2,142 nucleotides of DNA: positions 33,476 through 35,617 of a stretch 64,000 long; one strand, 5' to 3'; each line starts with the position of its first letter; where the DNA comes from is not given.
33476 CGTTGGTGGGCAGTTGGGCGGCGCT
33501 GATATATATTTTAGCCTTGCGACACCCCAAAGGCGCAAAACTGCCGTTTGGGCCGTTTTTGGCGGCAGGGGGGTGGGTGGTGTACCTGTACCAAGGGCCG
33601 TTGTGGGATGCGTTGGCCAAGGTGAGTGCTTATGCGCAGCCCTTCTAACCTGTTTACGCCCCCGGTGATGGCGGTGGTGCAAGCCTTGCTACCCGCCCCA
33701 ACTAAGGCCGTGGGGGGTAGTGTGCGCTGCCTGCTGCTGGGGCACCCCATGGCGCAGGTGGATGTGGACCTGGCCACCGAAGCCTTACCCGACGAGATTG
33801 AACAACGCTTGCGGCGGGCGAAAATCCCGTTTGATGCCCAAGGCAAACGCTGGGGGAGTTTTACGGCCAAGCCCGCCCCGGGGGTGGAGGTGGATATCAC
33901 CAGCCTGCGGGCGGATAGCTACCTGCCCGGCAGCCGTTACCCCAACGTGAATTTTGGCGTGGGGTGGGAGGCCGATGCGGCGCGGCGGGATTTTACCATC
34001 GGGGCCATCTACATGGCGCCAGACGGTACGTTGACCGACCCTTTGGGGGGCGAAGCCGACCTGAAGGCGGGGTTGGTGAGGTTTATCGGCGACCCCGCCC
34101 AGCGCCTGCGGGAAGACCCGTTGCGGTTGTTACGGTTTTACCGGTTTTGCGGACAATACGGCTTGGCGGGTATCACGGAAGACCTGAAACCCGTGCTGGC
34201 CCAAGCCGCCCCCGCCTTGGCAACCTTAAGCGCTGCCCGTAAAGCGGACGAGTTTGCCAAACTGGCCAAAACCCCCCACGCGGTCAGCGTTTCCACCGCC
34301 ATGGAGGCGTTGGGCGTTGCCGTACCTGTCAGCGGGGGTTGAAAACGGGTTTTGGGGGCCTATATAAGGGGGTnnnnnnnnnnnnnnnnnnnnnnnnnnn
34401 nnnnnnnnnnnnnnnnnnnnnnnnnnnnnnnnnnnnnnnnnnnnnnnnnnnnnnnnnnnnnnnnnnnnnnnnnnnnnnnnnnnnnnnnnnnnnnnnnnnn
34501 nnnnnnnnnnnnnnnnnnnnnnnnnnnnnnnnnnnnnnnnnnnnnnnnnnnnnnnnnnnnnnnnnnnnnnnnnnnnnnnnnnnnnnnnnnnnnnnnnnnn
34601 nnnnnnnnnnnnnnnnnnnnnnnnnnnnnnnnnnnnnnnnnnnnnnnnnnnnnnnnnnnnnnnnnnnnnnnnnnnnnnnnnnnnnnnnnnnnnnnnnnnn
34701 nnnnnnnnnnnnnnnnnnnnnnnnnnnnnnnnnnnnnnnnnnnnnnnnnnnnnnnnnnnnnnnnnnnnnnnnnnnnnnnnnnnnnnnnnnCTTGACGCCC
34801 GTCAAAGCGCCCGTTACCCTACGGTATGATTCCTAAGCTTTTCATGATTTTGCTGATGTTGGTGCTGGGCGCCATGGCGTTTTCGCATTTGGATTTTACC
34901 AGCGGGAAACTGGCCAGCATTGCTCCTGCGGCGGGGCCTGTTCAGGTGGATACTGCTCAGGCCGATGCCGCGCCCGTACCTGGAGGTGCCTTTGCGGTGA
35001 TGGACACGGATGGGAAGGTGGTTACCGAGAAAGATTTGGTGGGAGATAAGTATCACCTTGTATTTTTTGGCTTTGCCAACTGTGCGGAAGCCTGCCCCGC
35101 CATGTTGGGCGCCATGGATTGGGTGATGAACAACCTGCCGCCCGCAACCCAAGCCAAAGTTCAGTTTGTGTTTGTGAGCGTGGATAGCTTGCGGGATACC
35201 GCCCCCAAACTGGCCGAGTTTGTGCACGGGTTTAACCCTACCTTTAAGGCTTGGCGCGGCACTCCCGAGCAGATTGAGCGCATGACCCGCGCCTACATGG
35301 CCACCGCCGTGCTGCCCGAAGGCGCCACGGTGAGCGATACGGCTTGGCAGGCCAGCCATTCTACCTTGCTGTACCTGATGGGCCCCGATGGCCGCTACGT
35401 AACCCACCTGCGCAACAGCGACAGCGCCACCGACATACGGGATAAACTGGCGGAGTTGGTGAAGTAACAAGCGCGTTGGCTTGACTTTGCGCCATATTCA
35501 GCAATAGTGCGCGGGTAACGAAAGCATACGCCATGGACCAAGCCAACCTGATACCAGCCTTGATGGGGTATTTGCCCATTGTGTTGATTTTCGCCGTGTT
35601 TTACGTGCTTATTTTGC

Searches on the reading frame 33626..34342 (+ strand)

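Call 53: search_protein_families(library=pfam, proteins=[window:33626-34342:+], max_evalue=0.001)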
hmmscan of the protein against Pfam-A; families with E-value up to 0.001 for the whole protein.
window:33626-34342:+ (238 aa): 1 family
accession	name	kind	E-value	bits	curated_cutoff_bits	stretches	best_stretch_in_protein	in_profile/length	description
PF01743.26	PolyA_pol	-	1e-21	78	23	1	29-152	4-126/126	Poly A polymerase head domain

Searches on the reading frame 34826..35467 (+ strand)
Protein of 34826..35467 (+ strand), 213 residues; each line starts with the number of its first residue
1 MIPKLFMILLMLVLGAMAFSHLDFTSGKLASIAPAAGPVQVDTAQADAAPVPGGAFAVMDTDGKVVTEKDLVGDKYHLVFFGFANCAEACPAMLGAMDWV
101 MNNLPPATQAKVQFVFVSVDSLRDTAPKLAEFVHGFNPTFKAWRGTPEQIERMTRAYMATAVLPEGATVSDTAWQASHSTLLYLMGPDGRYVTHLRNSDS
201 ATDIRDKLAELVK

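Call 53: search_protein_families(library=pfam, proteins=[window:34826-35467:+], max_evalue=0.001)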
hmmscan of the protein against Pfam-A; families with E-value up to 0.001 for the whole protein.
window:34826-35467:+ (213 aa): 1 family
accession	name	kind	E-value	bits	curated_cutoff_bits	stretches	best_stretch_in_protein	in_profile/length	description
PF02630.20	SCO1-SenC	-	2.2e-31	109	22.8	1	53-191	1-134/134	SCO1/SenC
